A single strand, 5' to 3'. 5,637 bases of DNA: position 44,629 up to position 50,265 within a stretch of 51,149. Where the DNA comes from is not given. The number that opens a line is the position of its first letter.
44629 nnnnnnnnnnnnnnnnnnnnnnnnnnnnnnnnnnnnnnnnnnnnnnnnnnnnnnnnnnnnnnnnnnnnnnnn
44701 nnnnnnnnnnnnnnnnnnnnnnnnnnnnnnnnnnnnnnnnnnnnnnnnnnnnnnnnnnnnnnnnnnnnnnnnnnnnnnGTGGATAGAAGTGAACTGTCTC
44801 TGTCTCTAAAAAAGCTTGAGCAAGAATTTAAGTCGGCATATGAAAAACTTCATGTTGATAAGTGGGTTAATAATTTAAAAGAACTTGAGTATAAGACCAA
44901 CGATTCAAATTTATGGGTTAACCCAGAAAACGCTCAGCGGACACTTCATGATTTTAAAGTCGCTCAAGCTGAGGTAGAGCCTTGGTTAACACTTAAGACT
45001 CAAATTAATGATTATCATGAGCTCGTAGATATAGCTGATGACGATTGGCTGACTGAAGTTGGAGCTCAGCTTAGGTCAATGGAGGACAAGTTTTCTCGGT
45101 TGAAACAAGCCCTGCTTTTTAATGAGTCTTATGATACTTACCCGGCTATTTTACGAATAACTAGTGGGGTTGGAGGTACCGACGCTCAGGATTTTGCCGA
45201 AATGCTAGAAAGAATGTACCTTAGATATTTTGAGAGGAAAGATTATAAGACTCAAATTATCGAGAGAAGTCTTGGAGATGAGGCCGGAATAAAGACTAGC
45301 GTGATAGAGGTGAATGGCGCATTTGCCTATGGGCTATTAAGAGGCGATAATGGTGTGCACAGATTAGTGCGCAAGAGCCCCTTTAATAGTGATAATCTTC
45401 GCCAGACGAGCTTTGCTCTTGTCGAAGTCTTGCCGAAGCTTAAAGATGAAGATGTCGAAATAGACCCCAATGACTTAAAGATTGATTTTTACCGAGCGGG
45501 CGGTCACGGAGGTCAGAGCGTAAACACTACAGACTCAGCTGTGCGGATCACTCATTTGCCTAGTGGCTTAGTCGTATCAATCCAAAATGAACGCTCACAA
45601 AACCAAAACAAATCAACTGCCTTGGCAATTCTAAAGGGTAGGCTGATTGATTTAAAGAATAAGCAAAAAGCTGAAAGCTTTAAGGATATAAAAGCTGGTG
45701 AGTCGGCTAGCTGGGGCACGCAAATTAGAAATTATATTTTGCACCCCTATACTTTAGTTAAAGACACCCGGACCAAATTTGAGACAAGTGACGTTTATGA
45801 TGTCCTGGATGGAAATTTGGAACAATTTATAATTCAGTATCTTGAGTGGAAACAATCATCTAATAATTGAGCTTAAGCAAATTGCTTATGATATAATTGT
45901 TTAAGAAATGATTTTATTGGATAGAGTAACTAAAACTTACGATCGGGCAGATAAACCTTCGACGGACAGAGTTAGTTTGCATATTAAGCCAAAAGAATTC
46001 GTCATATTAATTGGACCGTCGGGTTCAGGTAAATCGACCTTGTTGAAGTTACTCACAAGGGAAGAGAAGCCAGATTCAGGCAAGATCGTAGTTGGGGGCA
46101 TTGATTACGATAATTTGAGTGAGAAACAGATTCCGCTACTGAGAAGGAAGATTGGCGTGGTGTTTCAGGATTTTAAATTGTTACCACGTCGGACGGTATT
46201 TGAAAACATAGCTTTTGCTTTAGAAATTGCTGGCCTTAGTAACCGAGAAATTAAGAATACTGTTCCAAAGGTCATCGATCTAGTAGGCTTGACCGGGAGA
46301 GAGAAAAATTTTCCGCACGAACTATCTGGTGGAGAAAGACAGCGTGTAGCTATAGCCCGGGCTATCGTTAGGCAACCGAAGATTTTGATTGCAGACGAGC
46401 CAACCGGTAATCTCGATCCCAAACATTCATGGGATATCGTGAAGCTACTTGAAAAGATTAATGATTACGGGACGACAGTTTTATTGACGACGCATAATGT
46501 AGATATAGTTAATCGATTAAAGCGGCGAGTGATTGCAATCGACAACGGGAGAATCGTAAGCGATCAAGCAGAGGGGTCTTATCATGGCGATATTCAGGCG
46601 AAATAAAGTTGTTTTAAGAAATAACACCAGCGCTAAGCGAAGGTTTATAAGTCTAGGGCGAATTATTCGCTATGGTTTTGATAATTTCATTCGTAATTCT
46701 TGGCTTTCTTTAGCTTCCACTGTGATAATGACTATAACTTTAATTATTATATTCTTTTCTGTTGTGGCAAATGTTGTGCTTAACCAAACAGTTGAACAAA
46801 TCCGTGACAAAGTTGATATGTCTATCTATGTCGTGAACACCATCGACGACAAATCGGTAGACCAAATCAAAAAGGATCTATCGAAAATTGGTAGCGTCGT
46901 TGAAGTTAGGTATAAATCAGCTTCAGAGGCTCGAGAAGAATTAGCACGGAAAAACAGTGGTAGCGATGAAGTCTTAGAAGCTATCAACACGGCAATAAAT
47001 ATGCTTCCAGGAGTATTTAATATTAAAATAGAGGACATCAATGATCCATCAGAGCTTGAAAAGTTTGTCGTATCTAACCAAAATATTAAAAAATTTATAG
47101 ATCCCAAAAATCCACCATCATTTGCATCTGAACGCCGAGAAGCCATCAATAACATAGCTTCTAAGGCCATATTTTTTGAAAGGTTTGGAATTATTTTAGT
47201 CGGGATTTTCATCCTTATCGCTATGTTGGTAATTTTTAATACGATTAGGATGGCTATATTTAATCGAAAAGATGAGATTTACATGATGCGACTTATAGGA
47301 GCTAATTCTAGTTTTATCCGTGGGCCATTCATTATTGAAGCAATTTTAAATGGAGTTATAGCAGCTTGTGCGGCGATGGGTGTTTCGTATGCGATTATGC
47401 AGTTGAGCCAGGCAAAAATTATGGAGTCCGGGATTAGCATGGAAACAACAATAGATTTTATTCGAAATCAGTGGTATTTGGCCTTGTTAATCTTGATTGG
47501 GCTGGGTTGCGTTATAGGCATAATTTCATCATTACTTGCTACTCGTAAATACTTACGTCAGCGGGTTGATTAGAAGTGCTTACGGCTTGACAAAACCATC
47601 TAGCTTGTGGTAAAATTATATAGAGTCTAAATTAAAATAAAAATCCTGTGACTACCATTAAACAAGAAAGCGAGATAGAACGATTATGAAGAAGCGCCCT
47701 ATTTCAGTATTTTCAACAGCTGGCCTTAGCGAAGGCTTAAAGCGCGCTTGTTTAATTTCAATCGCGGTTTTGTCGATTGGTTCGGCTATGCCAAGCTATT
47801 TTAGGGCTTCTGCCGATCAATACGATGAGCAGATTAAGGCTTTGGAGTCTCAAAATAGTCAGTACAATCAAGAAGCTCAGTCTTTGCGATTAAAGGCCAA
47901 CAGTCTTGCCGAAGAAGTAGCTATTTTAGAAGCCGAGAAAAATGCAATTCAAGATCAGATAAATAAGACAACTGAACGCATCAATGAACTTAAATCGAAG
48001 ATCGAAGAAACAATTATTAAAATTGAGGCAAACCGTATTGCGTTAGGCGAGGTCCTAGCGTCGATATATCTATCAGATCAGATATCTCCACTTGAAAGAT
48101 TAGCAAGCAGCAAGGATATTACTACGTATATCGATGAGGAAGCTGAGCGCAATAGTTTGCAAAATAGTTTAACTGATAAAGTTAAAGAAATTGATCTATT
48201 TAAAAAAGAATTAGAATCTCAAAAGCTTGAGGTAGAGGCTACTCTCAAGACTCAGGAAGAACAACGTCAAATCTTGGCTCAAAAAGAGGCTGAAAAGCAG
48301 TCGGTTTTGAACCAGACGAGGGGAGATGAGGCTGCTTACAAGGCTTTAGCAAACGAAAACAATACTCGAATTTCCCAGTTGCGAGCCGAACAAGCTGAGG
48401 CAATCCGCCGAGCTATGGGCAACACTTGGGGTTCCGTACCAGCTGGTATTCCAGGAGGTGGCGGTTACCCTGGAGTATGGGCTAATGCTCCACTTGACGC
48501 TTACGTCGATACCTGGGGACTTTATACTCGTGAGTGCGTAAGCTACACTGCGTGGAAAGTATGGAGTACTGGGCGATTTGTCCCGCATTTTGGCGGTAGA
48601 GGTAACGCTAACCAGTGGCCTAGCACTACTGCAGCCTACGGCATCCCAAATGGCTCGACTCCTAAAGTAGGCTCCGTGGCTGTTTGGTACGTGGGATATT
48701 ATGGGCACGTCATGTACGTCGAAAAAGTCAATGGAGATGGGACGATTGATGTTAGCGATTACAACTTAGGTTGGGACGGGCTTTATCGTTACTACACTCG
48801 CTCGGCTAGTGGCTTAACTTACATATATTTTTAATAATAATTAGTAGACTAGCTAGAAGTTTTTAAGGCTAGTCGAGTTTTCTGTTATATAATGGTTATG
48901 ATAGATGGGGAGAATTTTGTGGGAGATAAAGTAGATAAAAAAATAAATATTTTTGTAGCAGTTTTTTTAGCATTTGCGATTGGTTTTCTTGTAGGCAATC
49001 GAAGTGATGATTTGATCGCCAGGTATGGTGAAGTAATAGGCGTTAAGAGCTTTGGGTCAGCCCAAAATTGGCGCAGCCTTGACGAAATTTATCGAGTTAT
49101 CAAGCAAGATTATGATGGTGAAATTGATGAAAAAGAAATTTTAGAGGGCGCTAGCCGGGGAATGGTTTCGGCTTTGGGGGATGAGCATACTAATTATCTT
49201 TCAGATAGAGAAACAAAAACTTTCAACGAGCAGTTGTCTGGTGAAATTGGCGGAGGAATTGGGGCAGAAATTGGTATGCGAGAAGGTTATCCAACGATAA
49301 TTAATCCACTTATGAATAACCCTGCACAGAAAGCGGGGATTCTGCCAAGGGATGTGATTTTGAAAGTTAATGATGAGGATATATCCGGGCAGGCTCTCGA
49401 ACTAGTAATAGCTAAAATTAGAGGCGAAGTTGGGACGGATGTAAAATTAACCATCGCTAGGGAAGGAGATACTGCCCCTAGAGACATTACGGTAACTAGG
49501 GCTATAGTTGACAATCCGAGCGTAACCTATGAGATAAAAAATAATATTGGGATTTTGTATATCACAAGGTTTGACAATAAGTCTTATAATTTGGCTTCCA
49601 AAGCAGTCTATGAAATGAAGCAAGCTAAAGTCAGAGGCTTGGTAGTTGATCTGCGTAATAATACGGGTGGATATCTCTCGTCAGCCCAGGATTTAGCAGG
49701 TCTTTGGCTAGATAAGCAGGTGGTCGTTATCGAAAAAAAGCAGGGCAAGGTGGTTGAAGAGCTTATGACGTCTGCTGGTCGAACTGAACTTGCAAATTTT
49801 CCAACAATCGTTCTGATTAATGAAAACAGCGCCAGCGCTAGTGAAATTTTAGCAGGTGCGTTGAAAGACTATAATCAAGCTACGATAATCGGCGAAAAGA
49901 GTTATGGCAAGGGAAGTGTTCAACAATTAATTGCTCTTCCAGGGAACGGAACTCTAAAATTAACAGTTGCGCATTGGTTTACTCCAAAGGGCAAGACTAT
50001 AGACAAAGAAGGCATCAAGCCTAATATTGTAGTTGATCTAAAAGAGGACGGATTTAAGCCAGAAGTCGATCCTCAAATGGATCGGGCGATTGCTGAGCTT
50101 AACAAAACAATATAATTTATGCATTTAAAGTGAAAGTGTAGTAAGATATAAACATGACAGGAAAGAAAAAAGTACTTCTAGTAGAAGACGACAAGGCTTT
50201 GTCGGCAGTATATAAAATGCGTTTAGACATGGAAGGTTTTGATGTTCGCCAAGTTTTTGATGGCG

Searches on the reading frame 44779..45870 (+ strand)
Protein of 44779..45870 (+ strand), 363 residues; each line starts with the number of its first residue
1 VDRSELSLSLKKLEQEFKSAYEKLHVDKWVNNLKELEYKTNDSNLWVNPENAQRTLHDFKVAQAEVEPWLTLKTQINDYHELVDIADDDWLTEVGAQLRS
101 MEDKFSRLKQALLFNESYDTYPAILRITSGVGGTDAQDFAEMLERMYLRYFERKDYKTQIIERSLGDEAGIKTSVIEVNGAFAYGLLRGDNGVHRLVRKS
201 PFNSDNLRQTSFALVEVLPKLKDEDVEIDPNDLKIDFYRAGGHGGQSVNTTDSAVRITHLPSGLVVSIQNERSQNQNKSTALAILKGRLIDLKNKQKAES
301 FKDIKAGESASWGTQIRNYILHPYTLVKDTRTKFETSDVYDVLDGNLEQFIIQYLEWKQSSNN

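Call 59: search_protein_families(library=pfam, proteins=[window:44779-45870:+], max_evalue=0.001)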
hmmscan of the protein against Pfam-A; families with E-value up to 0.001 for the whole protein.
window:44779-45870:+ (363 aa): 2 families
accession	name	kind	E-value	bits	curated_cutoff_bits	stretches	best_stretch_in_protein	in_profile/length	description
PF03462.23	PCRF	-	2e-42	145.6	24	1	31-215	3-194/194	PCRF domain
PF00472.26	RF-1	-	3.2e-36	124.2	35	1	224-331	3-116/116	RF-1 domain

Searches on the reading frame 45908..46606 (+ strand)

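Call 59: search_protein_families(library=pfam, proteins=[window:45908-46606:+], max_evalue=0.001)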
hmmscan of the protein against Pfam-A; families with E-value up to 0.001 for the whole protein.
window:45908-46606:+ (232 aa): 11 families
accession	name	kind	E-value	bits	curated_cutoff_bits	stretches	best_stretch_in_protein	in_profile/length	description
PF00005.33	ABC_tran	-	7.4e-39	133.9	25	1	20-166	2-136/137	ABC transporter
PF13304.12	AAA_21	-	1.5e-09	38.8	27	0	31-49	1-19/304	AAA domain, putative AbiEii toxin, Type IV TA system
PF13401.12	AAA_22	-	6.2e-06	27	27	1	28-111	4-64/130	AAA domain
PF02463.25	SMC_N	-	1.8e-05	24.7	40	0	115-206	113-207/220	RecF/RecN/SMC N terminal domain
PF13555.12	AAA_29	-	3.2e-05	24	27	1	21-46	14-39/61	P-loop containing region of AAA domain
PF13191.12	AAA_16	-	0.00013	22.9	32.6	1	30-77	25-66/167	AAA ATPase domain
PF20720.3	nSTAND3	-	0.00016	21.9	27.2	0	20-52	8-40/155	Novel STAND NTPase 3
PF03193.22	RsgA_GTPase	-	0.00019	21.7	30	1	16-57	94-134/174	RsgA GTPase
PF25199.1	nSTAND_NTPase5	-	0.00051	20.3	34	0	27-47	39-59/145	Novel STAND NTPase 5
PF13175.12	AAA_15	-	0.00061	19.9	32.1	0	22-50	17-44/374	AAA ATPase domain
PF13481.12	AAA_25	-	0.00087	19.4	27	0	15-46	19-50/195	AAA domain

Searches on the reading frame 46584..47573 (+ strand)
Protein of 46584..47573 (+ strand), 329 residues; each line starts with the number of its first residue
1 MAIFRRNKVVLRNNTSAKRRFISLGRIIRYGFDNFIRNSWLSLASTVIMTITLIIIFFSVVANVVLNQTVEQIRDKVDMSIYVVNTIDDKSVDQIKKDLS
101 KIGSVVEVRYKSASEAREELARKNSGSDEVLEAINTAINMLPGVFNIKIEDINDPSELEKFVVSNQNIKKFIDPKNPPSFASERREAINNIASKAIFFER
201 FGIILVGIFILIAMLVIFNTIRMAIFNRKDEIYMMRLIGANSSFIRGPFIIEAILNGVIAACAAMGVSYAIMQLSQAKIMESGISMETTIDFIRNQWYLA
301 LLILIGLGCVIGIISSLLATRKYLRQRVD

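Call 59: search_protein_families(library=pfam, proteins=[window:46584-47573:+], max_evalue=0.001)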
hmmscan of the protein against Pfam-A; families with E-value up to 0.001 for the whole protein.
window:46584-47573:+ (329 aa): 2 families
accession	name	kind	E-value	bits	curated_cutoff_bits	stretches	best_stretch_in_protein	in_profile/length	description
PF02687.27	FtsX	-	1.8e-17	63.9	25.5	1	203-326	1-118/120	FtsX-like permease C-terminal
PF18075.7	FtsX_ECD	-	2.9e-10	41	23.5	1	77-169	1-94/96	FtsX extracellular domain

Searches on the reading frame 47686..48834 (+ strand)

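Call 59: search_protein_families(library=pfam, proteins=[window:47686-48834:+], max_evalue=0.001)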
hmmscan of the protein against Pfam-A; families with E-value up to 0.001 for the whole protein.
window:47686-48834:+ (382 aa): 2 families
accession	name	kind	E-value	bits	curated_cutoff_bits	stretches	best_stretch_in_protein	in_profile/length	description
PF05257.22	CHAP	-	4.7e-16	59.5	26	1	276-360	3-81/81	CHAP domain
PF14662.11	KASH_CCD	-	1.6e-05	25.4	43.3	1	40-109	73-142/191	Coiled-coil region of CCDC155 or KASH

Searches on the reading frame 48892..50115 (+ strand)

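Call 59: search_protein_families(library=pfam, proteins=[window:48892-50115:+], max_evalue=0.001)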
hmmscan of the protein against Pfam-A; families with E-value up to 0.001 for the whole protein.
window:48892-50115:+ (407 aa): 5 families
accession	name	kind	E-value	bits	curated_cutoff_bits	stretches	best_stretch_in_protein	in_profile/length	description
PF03572.23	Peptidase_S41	-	5.2e-47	159.9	24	1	218-381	1-165/165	Peptidase family S41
PF13180.12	PDZ_2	-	9.6e-11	42.3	27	1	121-198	1-77/80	PDZ domain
PF22694.1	CtpB_N-like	-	1.8e-08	35.1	27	1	58-107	36-84/85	Activating protease CtpB N-terminal domain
PF17820.7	PDZ_6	-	3.2e-07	30.4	27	1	144-190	10-54/54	PDZ domain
PF00595.29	PDZ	-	4.5e-07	30.6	23.2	1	118-188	7-80/81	PDZ domain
